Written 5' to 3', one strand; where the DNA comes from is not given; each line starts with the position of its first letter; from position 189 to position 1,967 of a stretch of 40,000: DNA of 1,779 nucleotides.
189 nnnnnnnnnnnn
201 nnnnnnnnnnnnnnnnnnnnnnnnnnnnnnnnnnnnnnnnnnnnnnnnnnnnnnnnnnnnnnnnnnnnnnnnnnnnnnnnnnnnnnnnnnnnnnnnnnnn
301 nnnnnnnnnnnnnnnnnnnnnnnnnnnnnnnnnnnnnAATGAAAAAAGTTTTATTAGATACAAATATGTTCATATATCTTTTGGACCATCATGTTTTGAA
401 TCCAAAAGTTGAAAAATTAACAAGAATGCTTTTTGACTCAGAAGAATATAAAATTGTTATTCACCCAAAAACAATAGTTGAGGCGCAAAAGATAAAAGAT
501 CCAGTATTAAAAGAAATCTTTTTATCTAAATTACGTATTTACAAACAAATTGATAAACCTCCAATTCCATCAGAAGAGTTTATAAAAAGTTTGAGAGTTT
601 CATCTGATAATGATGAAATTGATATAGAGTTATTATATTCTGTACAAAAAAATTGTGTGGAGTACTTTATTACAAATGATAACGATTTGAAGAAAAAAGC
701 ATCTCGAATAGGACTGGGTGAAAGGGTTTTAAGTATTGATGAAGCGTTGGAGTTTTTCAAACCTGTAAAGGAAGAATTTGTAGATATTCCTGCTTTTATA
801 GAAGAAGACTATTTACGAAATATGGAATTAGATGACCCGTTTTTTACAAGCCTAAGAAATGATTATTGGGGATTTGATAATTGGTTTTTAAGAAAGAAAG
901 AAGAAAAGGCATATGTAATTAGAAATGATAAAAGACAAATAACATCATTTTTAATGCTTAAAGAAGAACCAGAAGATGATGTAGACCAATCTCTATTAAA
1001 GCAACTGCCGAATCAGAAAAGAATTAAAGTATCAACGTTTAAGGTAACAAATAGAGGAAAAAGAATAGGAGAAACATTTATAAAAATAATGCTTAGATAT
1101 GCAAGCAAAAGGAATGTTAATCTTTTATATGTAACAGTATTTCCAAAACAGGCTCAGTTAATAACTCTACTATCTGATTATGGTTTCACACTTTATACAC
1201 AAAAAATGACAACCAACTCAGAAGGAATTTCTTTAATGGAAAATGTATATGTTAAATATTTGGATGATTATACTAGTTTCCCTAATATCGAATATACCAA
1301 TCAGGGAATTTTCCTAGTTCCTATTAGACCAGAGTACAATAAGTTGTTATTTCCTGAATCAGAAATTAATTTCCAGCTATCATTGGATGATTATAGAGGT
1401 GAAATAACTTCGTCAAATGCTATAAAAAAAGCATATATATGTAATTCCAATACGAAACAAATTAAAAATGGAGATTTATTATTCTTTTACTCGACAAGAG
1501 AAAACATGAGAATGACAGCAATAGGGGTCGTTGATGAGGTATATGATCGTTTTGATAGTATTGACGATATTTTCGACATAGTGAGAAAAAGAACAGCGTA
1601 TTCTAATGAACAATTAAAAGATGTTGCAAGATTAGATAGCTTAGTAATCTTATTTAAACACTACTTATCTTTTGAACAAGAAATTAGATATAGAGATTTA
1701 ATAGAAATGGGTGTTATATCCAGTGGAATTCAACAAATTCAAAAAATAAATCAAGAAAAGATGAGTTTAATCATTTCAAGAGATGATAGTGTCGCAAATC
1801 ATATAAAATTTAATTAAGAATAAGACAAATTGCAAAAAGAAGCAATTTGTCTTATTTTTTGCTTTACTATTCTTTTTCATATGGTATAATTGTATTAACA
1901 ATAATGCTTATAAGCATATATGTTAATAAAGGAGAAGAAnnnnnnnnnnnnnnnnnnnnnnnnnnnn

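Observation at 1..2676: Coupled ASCH / PIN-GNAT-PUA-like fusion / XRE / ASCH cluster: candidate RNA-acetylation-linked conflict (defence or toxin-antitoxin-like) module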

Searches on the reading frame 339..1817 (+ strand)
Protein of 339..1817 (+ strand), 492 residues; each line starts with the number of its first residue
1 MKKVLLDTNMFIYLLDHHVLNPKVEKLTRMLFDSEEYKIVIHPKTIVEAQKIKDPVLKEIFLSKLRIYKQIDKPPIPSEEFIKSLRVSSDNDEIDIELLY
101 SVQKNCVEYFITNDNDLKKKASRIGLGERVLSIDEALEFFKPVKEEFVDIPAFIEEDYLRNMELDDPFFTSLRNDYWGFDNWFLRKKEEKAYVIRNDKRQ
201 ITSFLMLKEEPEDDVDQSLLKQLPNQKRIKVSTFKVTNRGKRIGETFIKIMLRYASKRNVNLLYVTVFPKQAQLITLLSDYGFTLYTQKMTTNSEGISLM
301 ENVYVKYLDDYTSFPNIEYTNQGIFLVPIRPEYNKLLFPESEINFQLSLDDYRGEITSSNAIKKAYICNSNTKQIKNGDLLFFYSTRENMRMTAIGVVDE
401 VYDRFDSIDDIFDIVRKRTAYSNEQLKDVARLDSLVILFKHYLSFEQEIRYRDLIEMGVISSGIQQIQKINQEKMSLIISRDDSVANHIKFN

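Call 3: search_protein_families(library=pfam, proteins=[window:339-1817:+], max_evalue=0.1)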
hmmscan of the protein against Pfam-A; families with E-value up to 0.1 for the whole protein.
window:339-1817:+ (492 aa): 1 family
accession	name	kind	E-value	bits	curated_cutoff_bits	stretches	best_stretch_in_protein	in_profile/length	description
PF01878.24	EVE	-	2.9e-06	27.8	23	1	370-480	35-144/145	EVE domain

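Call 4: search_protein_families(library=ncbifam, proteins=[window:339-1817:+], max_evalue=0.1)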
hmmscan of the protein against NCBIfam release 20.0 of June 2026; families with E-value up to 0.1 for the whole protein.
window:339-1817:+ (492 aa): 1 family
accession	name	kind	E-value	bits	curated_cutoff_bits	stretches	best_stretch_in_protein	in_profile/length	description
NF009630.0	PRK13149.2-1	equivalog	0.042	14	156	0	124-168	31-75/93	H/ACA RNA-protein complex component Gar1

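Call 5: search_protein_families(library=padloc, proteins=[window:339-1817:+], max_evalue=0.1)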
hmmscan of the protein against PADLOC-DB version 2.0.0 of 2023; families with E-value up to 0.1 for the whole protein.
window:339-1817:+ (492 aa): 6 families
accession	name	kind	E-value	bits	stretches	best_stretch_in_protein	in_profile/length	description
PDLC04422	PDC-M11A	-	2.5e-131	437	1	3-481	2-491/501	-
PDLC04421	PDC-M11A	-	7.1e-108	359.4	1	3-480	2-482/486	-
PDLC04419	PDC-M11A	-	1.8e-77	259.1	1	153-481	11-347/357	-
PDLC04417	PDC-M11A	-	1e-75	253.6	1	3-473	2-483/501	-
PDLC04420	PDC-M11A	-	9e-71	236.8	1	113-476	3-369/376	-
PDLC04418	PDC-M11A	-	1.2e-25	88.3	1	154-393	92-335/444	-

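Call 9: search_solved_structures(query=window:339-1817:+, max_evalue=10, show_alignments=2)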
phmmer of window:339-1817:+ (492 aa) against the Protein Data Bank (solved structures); distinct sequences matched with E-value up to 10: 2.
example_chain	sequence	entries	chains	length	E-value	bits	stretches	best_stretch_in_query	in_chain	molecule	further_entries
1t82_A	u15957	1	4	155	1.7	10.5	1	258-322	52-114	hypothetical acetyltransferase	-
1k3v_A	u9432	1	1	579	1.7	10.4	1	312-373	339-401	capsid protein VP2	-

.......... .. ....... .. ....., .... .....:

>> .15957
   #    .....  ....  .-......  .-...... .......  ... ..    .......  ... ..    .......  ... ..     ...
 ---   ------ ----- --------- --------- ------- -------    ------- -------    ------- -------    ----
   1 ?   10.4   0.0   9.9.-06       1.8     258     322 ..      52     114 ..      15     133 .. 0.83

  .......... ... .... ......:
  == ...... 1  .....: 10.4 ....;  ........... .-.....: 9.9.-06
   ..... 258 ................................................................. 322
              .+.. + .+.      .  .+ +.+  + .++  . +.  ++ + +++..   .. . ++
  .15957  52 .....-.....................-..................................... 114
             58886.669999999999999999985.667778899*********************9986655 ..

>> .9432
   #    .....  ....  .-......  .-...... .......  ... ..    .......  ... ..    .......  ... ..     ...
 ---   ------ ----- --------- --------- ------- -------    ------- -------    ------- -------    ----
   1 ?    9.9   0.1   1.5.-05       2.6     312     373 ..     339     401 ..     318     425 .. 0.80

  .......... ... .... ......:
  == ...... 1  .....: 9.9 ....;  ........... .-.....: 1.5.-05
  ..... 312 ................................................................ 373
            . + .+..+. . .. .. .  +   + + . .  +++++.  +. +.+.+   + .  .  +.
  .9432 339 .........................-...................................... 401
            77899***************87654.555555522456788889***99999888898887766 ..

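Call 12: find_homologous_proteins(query=window:339-1817:+)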
Query window:339-1817:+ (492 aa): 218 proteins with E <= 0.001 among 8000 candidates; the best 120 are listed.
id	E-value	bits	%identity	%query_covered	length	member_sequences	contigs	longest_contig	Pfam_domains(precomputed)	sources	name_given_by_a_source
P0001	0.0e+0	1060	99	100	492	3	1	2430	PF01878.25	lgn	-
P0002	3.7e-221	753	70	100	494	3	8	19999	PF01878.25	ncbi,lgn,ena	-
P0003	1.3e-220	751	70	100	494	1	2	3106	PF01878.25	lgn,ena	-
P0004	3.9e-220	749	68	100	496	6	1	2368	PF01878.25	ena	-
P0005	2.1e-218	744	69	100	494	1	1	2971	-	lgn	-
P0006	8.0e-218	742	69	100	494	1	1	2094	PF01878.25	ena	-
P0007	6.8e-217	739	69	100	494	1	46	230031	PF01878.25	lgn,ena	-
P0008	2.8e-216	737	69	100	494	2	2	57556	-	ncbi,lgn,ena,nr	ncbi:MAG: hypothetical protein U0L98_07550 [Clostridia bacterium]|nr:hypothetical protein [Clostridi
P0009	5.2e-216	736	68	100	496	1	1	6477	-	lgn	-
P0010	1.8e-215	734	68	100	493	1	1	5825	-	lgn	-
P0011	4.6e-212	723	68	100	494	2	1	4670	PF01878.25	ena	-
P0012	1.8e-209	714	68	96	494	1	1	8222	-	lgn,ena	-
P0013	1.5e-199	682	64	99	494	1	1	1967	-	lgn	-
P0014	1.5e-158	546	55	98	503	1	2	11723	PF01878.25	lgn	-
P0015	1.2e-147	510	51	98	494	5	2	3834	PF01878.25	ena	-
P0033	1.1e-142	494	51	96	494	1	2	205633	PF01878.25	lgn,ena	-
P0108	8.9e-129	448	48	98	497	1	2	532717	-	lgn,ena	-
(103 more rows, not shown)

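Call 14: find_related_loci(query=window:339-1817:+, collection=genome_contigs, flank=6000)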
Query window:339-1817:+ (492 aa) in genome_contigs; peptide patterns used: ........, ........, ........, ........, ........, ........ (x = any residue, [..] = any of these).
80 stretches matched a pattern; 23 encode a relative of the query (tblastn E <= 1e-3); 23 distinct loci.
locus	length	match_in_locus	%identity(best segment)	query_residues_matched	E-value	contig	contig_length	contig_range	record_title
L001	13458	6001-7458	70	1-484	0e+0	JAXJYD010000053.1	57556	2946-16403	MAG: Clostridia bacterium isolate DOME_MAG_7553 7553_C0502_k141_336463, whole genome shotgun sequence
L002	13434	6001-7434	50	1-478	2e-141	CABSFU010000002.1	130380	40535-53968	MAG TPA_asm: uncultured Bacillales bacterium isolate MGYG-HGUT-02248 genome assembly, contig: GUT_GENOME139761_2, whole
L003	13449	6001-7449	48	1-481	3e-134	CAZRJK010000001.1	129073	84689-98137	MAG TPA_asm: uncultured Muribaculaceae bacterium isolate SRP278969_co1_369 genome assembly, contig: NODE_49_length_12907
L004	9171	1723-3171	47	1-481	7e-134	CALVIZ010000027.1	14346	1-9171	MAG: uncultured Bacilli bacterium isolate BRZ_PF__bin60 genome assembly, contig: BRZ_PF__NODE_5434_length_14346_cov_7.02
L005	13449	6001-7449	47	1-481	1e-132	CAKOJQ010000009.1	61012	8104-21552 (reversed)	MAG: uncultured Bacilli bacterium isolate REFINED_METABAT215_TOP10_CONTIGS_1500_ASSEMBLY_K77_MERGED__Hadza_MoBio_C-REDO_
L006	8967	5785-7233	46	1-481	4e-129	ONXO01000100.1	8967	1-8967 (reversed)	uncultured Clostridiales bacterium isolate RUG727 genome assembly, contig: k87_61693198, whole genome shotgun sequence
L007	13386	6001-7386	46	1-460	2e-124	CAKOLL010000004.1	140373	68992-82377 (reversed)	MAG: uncultured Bacilli bacterium isolate REFINED_METABAT215_TOP10_CONTIGS_1500_ASSEMBLY_K77_MERGED__Hadza_PheChl_Fiber-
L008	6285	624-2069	46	1-475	2e-119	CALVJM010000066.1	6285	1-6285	MAG: uncultured Bacilli bacterium isolate BRZ_F__bin63 genome assembly, contig: BRZ_F__NODE_14641_length_6285_cov_5.3315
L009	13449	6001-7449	47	1-481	2e-134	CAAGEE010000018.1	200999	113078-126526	MAG TPA_asm: Bacilli bacterium, isolate HGM10852, WGS project CAAGEE010000000 data, contig: SRS476155_44_k119_212505, wh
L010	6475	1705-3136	43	1-475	6e-102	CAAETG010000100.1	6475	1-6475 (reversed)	MAG TPA_asm: Bacilli bacterium, isolate HGM10802, WGS project CAAETG010000000 data, contig: ERS608568_37_k95_53789, whol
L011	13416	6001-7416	31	3-471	8e-68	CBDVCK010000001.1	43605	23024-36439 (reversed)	MAG TPA_asm: uncultured Thermoplasmata archaeon isolate SRR22302367_concoct_124 genome assembly, contig: ERZ26661968.381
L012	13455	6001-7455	32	3-479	3e-64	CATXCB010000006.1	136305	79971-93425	MAG TPA_asm: uncultured bacterium isolate ERR9578265_bin.11_MetaWRAP_v1.3_MAG genome assembly, contig: ERZ18533859.133,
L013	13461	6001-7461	33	3-480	2e-64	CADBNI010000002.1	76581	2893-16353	uncultured bacterium isolate RUG14125 genome assembly, contig: RUG14125_asm_2, whole genome shotgun sequence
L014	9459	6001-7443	32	3-474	3e-63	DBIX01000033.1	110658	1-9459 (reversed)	MAG TPA_asm: Cyanobacteria bacterium UBA791 UBA791_contig_72, whole genome shotgun sequence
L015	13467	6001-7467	32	3-479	3e-62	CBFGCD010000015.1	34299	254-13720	MAG: Candidatus Gastranaerophilaceae bacterium isolate ena-SAMPLE-TAB-24-07-2025-15:39:17:990-15078 genome assembly, con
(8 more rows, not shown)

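Call 21: find_encoding_contigs(protein=window:339-1817:+, flank=10000, max_places=4)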
Protein window:339-1817:+ (492 aa): 9 contigs read that carry it; 4 places shown.
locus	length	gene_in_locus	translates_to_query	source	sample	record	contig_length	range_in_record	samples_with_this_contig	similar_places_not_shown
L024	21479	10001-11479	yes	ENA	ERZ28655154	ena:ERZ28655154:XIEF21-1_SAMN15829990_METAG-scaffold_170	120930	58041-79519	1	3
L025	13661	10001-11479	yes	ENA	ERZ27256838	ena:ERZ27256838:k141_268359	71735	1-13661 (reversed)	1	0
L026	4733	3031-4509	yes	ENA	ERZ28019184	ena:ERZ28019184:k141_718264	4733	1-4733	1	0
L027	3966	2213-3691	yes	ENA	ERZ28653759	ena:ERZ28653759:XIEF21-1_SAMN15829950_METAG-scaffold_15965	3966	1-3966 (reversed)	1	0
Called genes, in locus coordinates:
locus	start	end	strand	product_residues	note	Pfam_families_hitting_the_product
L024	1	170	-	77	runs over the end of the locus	-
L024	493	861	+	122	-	PF20118:DUF6508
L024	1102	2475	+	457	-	PF00395:SLH (weak)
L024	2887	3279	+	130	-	PF04266:ASCH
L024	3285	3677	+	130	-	-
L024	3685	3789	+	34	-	-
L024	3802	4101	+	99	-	PF04993:TfoX_N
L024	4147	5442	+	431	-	-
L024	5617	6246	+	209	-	PF14196:ATC_hydrolase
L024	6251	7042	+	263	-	PF13489:Methyltransf_23, PF01135:PCMT, PF01209:Ubie_methyltran, PF02353:CMAS, PF05175:MTS, PF02390:Methyltransf_4, PF13649:Methyltransf_25, PF13847:Methyltransf_31, +5 more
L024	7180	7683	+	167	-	-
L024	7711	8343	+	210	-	PF01209:Ubie_methyltran, PF02353:CMAS (weak), PF13489:Methyltransf_23, PF07021:MetW, PF13847:Methyltransf_31, PF08241:Methyltransf_11, PF08242:Methyltransf_12, PF13649:Methyltransf_25, +4 more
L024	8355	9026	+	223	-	PF01209:Ubie_methyltran, PF05175:MTS (weak), PF13489:Methyltransf_23, PF13847:Methyltransf_31, PF08241:Methyltransf_11, PF08242:Methyltransf_12, PF13649:Methyltransf_25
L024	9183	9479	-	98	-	-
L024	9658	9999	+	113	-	PF12961:DUF3850 (weak), PF04266:ASCH (weak)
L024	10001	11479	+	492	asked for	PF01878:EVE (weak)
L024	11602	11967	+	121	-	PF13560:HTH_31 (weak), PF01381:HTH_3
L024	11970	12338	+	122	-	-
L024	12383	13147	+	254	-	-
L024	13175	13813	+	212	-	PF00132:Hexapep, PF14602:Hexapep_2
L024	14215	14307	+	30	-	-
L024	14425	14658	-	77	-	-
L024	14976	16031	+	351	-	PF02661:Fic, PF13412:HTH_24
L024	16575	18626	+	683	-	PF09479:Flg_new, PF00395:SLH (faint)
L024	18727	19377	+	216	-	-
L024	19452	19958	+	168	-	PF00583:Acetyltransf_1, PF13673:Acetyltransf_10 (faint), PF13508:Acetyltransf_7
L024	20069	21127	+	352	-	PF01384:PHO4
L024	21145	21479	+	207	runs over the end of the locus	PF01865:PhoU_div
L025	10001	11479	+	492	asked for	PF01878:EVE (weak)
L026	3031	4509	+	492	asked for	PF01878:EVE (weak)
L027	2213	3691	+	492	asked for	PF01878:EVE (weak)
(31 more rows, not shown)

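Call 22: find_encoding_contigs(protein=P0007, flank=10000, max_places=3)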
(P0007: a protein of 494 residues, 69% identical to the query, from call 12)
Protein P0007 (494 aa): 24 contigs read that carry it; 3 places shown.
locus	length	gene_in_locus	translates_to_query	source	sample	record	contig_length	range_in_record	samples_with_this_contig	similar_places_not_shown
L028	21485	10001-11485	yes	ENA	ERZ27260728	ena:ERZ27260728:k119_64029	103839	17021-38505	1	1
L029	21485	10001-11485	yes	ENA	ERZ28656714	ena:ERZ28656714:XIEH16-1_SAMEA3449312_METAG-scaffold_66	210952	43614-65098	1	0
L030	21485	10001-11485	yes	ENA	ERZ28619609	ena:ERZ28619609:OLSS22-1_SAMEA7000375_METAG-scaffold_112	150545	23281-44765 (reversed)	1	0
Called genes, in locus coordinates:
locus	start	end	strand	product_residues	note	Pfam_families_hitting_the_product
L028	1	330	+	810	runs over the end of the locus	PF00933:Glyco_hydro_3, PF01915:Glyco_hydro_3_C, PF14310:Fn3-like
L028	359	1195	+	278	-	PF00702:Hydrolase, PF08282:Hydrolase_3, PF05116:S6PP (weak)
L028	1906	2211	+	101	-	PF21983:NikA-like, PF05713:MobC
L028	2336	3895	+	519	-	PF12161:HsdM_N, PF02384:N6_Mtase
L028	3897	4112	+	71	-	-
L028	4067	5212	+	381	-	PF01420:Methylase_S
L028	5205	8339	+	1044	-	PF04313:HSDR_N, PF00270:DEAD, PF04851:ResIII, PF18766:SWI2_SNF2, PF22679:T1R_D3-like, PF12008:EcoR124_C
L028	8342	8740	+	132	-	-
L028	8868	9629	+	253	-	-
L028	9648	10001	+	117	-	PF04266:ASCH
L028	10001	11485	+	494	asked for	PF01878:EVE (weak)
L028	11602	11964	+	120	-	PF13560:HTH_31 (weak), PF01381:HTH_3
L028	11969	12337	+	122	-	-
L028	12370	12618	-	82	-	-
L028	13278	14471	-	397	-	PF14659:Phage_int_SAM_3, PF00589:Phage_integrase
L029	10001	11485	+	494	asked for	PF01878:EVE (weak)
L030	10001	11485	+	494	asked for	PF01878:EVE (weak)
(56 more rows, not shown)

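Call 23: predict_structure(alignment_id=A1)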
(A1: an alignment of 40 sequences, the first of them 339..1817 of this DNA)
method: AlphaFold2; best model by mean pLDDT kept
length: 492 residues; sequences in the alignment: 40
mean_pLDDT: 86.6   pTM: 0.67
mean pLDDT of the five models: 86.6, 86.5, 85.4, 82.8, 82.4
residues with pLDDT >= 90: 230; 70-90: 224; 50-70: 32; < 50: 6
segments of 3 or more residues with pLDDT < 50: 143-146
pLDDT, mean of each block of 10 residues (from residue 1): 85 58 81 84 86 83 83 85 80 86 90 89 89 88 56 84 88 92 88 87 92 91 94 79 87 91 95 92 96 94 96 92 94 86 63 64 88 87 90 95 92 87 88 93 90 92 89 95 91 83
secondary structure, 60 per line:
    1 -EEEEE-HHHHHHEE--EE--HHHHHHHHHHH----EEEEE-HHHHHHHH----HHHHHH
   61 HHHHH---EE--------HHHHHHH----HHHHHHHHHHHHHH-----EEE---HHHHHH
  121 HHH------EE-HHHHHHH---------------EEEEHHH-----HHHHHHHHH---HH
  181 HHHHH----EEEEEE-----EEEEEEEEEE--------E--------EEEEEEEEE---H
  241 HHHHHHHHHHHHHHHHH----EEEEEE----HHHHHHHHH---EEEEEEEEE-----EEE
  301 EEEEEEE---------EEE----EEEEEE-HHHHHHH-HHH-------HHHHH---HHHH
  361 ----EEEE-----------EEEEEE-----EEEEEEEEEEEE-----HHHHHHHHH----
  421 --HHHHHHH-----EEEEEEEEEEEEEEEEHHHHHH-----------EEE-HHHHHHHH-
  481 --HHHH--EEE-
elements in order: E2-6 H8-13 H22-32 E37-41 H43-50 H55-65 H79-85 H90-103 E109-111 H115-123 H133-139 E155-158 H167-175 H179-185 E190-195 E201-210 E228-236 H240-257 E262-267 H272-280 E284-292 E298-307 E317-319 E324-329 H331-337 H349-353 H357-360 E365-368 E380-385 E391-402 H408-416 H423-429 E435-450 H451-456 E468-470 H472-479 H483-486 E489-491

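Call 25: search_protein_representatives(alignment_id=A1)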
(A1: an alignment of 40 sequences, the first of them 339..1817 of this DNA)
Query: 40 sequences, 494 profile positions. Proteins with E-value up to 0.001 (for the whole library): 2348; up to 1e-10: 1625; up to 1e-30: 851. The best 150 are listed.
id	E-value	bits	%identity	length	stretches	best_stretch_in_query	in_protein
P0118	1.4e-229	779.3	-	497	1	2-493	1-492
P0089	5.7e-218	741.1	-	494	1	2-493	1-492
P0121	2.9e-164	563.9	-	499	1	2-491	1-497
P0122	1.6e-160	551.5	-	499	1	3-488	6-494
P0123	3.1e-155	534.1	-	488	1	2-486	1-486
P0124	4.2e-151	520.5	-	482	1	1-480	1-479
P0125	5.1e-138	477.3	-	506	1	3-489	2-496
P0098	1.0e-137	476.3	-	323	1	173-493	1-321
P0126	7.2e-131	453.8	-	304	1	2-299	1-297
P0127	3.7e-123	428.3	-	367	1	127-491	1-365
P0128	2.3e-121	422.4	-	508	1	2-488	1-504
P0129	3.8e-116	405.2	-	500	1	4-491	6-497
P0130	4.2e-116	405.0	-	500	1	4-482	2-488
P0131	4.4e-113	395.1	-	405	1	102-484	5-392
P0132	1.4e-111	390.1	-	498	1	4-490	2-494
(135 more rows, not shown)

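Call 27: fold_search(model_id=the predicted structure, library=pdb)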
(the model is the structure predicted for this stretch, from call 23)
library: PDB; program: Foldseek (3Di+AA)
matches with E <= 10: 1304; with E <= 0.001: 134
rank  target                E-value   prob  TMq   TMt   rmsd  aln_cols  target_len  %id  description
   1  5y6b_B                5.3e-07  1.00  0.25  0.81   2.9       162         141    9  Crystal structure of ZmASCH Y47F mutant protein from Zymomonas mobilis (released 2018-07-18)
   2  5gus_B                5.3e-07  1.00  0.24  0.71   4.0       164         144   10  Crystal structure of ASCH domain from Zymomonas mobilis (released 2017-08-30)
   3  5gus_A                5.6e-07  1.00  0.24  0.71   4.0       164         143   10  Crystal structure of ASCH domain from Zymomonas mobilis (released 2017-08-30)
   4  5guq_C                6.0e-07  1.00  0.25  0.77   2.8       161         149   10  Crystal structure of ASCH from Zymomonas mobilis (released 2017-08-30)
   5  5y6c_A                9.5e-07  1.00  0.25  0.78   3.1       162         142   10  Crystal structure of ZmASCH S128A mutant protein from Zymomonas mobilis (released 2018-07-18)
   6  5y6b_A                1.3e-06  1.00  0.25  0.78   2.9       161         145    9  Crystal structure of ZmASCH Y47F mutant protein from Zymomonas mobilis (released 2018-07-18)
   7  5y6b_D                1.4e-06  1.00  0.25  0.83   2.8       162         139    9  Crystal structure of ZmASCH Y47F mutant protein from Zymomonas mobilis (released 2018-07-18)
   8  5guq_A                1.8e-06  1.00  0.26  0.81   2.9       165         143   10  Crystal structure of ASCH from Zymomonas mobilis (released 2017-08-30)
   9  9fpz_2                4.6e-06  1.00  0.24  0.62   4.1       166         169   13  Human NatA-MAP2 80S ribosome complex (released 2024-07-03)
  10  4ua3_A                1.5e-05  1.00  0.23  0.54   7.1       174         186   14  Crystal structure of selenomethionine labeled SpNatD (released 2015-01-28)
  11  6c95_B                1.5e-05  1.00  0.24  0.65   4.1       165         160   12  The Human NatA (Naa10/Naa15) amino-terminal acetyltransferase complex bound to HYPK (released 2018-06-06)
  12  1tiq_B                2.8e-05  1.00  0.24  0.62   4.7       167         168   11  Crystal Structure of an Acetyltransferase (PaiA) in complex with CoA and DTT from Bacillus subtilis, Northeast Structu (released 2004-07-13)
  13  5icw_D                2.9e-05  1.00  0.23  0.56   6.2       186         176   10  Crystal structure of human NatF (hNaa60) homodimer bound to Coenzyme A (released 2016-06-22)
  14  1tiq_A                3.7e-05  1.00  0.24  0.58   5.1       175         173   11  Crystal Structure of an Acetyltransferase (PaiA) in complex with CoA and DTT from Bacillus subtilis, Northeast Structu (released 2004-07-13)
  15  9f1b_DC               4.1e-05  1.00  0.19  0.51   4.1       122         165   13  Mammalian ternary complex of a translating 80S ribosome, NAC and NatA/E (released 2024-08-21)
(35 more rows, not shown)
